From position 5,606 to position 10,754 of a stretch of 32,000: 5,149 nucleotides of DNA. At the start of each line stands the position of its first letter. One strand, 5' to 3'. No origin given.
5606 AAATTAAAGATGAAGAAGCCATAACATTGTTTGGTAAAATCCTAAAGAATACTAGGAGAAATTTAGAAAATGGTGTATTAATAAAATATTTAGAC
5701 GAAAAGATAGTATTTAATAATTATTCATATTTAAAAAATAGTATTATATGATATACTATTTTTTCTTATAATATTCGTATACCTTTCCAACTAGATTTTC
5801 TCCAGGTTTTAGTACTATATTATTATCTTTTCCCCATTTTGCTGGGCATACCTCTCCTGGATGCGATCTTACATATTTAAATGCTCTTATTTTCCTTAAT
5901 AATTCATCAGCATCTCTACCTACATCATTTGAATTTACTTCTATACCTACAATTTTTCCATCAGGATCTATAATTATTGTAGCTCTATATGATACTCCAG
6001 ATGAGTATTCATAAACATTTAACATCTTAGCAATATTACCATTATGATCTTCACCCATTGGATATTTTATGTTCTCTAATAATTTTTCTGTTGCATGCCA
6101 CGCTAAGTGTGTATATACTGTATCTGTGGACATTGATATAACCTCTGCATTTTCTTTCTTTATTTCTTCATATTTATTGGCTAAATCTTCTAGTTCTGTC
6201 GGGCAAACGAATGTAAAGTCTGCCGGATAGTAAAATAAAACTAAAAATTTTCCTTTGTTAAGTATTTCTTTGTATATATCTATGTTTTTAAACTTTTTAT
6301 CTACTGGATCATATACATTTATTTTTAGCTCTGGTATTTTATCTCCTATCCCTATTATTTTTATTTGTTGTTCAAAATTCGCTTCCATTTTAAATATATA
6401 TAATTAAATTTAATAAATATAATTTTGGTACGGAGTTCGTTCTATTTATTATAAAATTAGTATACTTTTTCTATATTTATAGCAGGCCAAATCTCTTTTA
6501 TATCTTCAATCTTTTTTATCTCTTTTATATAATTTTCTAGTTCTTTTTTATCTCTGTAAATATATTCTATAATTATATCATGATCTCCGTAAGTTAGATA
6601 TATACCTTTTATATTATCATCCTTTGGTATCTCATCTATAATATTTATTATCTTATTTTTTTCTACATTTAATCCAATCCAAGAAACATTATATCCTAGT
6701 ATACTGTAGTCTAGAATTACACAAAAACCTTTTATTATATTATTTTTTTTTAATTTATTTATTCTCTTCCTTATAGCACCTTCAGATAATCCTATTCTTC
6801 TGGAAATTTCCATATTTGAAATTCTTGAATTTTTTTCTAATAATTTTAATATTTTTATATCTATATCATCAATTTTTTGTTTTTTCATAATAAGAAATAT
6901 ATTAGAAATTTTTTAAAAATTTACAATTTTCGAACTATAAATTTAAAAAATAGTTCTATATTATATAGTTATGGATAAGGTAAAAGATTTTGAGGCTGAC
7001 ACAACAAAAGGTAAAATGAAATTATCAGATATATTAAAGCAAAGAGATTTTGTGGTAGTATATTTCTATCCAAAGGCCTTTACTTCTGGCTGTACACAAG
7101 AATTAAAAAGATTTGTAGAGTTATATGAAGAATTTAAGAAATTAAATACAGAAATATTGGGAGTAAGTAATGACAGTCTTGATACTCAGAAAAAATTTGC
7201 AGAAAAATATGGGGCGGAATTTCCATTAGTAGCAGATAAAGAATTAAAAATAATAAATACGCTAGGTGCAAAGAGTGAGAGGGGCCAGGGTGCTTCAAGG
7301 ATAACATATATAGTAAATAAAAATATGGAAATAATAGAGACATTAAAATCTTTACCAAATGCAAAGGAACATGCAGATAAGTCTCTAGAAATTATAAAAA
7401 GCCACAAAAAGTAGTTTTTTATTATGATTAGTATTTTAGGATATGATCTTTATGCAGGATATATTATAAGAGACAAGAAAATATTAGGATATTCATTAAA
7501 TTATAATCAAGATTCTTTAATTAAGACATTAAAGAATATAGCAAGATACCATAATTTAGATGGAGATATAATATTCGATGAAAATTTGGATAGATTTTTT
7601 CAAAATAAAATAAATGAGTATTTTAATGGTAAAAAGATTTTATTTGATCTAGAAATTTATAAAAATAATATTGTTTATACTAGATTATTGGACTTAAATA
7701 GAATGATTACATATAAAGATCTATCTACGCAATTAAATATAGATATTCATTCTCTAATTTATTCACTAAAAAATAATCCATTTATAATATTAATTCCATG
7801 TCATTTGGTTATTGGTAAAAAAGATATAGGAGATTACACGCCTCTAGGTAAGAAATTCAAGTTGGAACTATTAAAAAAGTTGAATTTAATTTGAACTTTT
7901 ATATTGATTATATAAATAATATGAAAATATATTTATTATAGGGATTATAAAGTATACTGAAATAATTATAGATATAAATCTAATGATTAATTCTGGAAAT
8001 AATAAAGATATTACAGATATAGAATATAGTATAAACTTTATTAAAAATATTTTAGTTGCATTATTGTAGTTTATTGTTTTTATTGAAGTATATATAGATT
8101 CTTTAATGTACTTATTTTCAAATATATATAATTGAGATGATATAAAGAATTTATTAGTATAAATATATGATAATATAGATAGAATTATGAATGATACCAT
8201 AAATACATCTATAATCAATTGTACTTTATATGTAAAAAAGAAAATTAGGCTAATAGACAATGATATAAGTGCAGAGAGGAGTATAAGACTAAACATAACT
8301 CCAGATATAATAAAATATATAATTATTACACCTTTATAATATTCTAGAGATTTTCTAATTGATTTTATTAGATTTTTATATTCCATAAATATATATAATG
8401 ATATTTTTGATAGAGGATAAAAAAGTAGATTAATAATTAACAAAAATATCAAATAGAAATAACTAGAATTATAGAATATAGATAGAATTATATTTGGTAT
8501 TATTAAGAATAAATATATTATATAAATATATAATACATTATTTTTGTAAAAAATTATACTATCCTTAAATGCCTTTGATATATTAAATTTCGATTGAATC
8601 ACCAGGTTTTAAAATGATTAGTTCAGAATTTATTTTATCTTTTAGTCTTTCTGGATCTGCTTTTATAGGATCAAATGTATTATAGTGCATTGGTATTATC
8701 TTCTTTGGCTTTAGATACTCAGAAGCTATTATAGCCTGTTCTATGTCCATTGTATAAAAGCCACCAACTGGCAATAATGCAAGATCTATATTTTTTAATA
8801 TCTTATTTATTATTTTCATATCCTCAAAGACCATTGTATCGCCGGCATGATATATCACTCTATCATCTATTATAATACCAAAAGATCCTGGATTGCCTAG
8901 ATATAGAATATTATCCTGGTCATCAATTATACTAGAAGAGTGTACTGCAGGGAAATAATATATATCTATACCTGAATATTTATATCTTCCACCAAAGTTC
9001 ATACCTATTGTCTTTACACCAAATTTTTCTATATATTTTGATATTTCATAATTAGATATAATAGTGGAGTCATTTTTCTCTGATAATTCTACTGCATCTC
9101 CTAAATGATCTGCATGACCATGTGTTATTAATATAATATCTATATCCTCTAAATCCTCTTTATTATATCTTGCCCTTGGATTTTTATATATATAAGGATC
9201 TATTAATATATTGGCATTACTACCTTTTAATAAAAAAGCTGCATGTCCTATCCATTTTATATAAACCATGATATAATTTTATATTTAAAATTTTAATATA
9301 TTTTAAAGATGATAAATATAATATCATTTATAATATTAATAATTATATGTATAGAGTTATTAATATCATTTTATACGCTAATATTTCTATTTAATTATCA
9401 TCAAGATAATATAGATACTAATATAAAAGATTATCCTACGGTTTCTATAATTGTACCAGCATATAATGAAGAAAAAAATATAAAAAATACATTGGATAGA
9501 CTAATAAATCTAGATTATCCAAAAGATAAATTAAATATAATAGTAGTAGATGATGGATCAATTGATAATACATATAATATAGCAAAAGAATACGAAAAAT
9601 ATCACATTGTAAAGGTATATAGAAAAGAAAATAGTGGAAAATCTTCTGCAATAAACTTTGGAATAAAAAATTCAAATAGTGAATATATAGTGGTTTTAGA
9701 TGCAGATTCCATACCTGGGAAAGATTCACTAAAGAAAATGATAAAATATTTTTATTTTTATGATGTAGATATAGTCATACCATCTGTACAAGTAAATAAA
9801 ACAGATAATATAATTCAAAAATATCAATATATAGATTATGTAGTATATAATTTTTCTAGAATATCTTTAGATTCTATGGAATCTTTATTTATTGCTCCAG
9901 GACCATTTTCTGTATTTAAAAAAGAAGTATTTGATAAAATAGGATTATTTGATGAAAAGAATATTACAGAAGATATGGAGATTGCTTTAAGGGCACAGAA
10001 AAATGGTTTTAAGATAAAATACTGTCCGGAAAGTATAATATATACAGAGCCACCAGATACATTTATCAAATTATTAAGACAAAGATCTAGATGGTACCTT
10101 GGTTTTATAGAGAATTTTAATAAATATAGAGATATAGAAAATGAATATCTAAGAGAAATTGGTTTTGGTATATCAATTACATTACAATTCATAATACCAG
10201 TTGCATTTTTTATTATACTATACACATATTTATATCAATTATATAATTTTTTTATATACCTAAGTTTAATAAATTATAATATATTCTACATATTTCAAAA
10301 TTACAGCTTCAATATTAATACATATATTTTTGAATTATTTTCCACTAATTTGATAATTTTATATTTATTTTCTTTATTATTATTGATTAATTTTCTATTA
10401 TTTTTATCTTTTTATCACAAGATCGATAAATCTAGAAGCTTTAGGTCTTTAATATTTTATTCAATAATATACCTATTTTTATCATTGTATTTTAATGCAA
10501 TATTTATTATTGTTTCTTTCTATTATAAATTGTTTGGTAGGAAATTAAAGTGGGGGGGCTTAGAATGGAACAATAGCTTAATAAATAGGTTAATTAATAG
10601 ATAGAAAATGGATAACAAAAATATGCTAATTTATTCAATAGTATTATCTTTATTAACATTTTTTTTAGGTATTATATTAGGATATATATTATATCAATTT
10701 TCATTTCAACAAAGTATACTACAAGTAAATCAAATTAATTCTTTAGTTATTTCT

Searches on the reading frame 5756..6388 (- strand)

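Call 8: search_protein_families(library=pfam, proteins=[window:5756-6388:-], max_evalue=0.001)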
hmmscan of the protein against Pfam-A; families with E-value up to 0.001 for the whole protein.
window:5756-6388:- (210 aa): 4 families
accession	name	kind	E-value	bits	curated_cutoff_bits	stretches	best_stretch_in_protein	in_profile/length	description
PF00578.27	AhpC-TSA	-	9.1e-31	106.8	26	1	14-147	1-122/124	AhpC/TSA family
PF08534.16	Redoxin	-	9.2e-14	51.9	26.6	1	15-159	3-143/148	Redoxin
PF13905.12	Thioredoxin_8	-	0.00016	22.4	27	1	50-146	4-94/94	Thioredoxin-like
PF10417.14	1-cysPrx_C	-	0.00026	21.3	21.1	1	169-187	1-19/41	C-terminal domain of 1-Cys peroxiredoxin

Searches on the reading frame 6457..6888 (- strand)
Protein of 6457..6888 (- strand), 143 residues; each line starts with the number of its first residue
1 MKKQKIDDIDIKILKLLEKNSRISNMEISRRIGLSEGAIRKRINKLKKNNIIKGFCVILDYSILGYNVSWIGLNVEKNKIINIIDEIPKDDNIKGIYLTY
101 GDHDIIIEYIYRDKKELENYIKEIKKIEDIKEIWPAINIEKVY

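Call 8: search_protein_families(library=pfam, proteins=[window:6457-6888:-], max_evalue=0.001)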
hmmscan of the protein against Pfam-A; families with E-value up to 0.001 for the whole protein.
window:6457-6888:- (143 aa): 6 families
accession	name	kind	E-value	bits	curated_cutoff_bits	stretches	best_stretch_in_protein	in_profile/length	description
PF13404.12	HTH_AsnC-type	-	3.3e-15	56.1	27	1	6-47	1-42/42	AsnC-type helix-turn-helix domain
PF13412.12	HTH_24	-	2.5e-14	53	21.9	1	6-53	1-48/48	Winged helix-turn-helix DNA-binding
PF01037.27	AsnC_trans_reg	-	2.9e-06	27.5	25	1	71-133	1-65/73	Lrp/AsnC ligand binding domain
PF08279.18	HTH_11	-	4.1e-05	23.8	25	1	12-50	4-43/55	HTH domain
PF01022.26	HTH_5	-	0.00077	19.7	22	0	11-52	5-45/47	Bacterial regulatory protein, arsR family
PF08280.17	HTH_Mga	-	0.00088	19.6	23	1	10-47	7-44/59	M protein trans-acting positive regulator (MGA) HTH domain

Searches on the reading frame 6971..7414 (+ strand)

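Call 8: search_protein_families(library=pfam, proteins=[window:6971-7414:+], max_evalue=0.001)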
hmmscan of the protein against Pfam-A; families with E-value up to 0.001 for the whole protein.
window:6971-7414:+ (147 aa): 5 families
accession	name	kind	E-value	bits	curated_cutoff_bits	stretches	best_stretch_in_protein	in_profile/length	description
PF00578.27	AhpC-TSA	-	2.2e-32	112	26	1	2-122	3-122/124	AhpC/TSA family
PF08534.16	Redoxin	-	3.2e-16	59.9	26.6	1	2-124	4-131/148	Redoxin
PF13911.12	AhpC-TSA_2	-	1.3e-05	25.9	27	1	49-111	3-65/114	AhpC/TSA antioxidant enzyme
PF05988.18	DUF899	-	5.6e-05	23.3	27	1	5-105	47-152/224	Bacterial protein of unknown function (DUF899)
PF13905.12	Thioredoxin_8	-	0.00048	20.8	27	1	28-119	4-92/94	Thioredoxin-like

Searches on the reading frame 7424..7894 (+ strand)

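Call 8: search_protein_families(library=pfam, proteins=[window:7424-7894:+], max_evalue=0.001)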
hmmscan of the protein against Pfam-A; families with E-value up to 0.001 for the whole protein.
window:7424-7894:+ (156 aa): 1 family
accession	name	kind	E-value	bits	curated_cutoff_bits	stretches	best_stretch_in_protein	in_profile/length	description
PF01035.26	DNA_binding_1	-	8.7e-05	22.7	27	1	93-151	17-77/81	6-O-methylguanine DNA methyltransferase, DNA binding domain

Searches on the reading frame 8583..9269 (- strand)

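Call 9: search_protein_families(library=pfam, proteins=[window:8583-9269:-], max_evalue=0.001)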
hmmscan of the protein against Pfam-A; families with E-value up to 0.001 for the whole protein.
window:8583-9269:- (228 aa): 4 families
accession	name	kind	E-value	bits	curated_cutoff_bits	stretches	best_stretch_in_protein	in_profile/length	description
PF13483.12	Lactamase_B_3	-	3.8e-24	85.9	24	1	4-195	2-160/160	Beta-lactamase superfamily domain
PF12706.13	Lactamase_B_2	-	4.1e-23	82.5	27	1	20-196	2-200/200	Beta-lactamase superfamily domain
PF00753.33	Lactamase_B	-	3.9e-15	56.8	22.7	1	8-195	5-196/196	Metallo-beta-lactamase superfamily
PF16661.11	Lactamase_B_6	-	0.00033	20.5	27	0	13-76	1-69/193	Metallo-beta-lactamase superfamily domain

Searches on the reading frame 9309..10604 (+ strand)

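Call 9: search_protein_families(library=pfam, proteins=[window:9309-10604:+], max_evalue=0.001)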
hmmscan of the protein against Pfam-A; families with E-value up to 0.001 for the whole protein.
window:9309-10604:+ (431 aa): 6 families
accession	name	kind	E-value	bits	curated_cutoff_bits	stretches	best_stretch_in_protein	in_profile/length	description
PF00535.33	Glycos_transf_2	-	4.4e-39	134.5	23.3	1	46-212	1-168/168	Glycosyl transferase family 2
PF13641.12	Glyco_tranf_2_3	-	3.2e-36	125.9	27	1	43-264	1-229/230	Glycosyltransferase like family 2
PF13632.12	Glyco_trans_2_3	-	1.3e-25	90.8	27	1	126-326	1-178/198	Glycosyl transferase family group 2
PF10111.15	Glyco_tranf_2_2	-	1.1e-13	51.7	27.3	1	46-252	1-222/276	Glycosyltransferase like family 2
PF13506.12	Glyco_transf_21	-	1e-08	35.3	21.7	1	111-262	18-172/174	Glycosyl transferase family 21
PF03142.21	Chitin_synth_2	-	2e-07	30.5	27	0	44-86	24-69/527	Chitin synthase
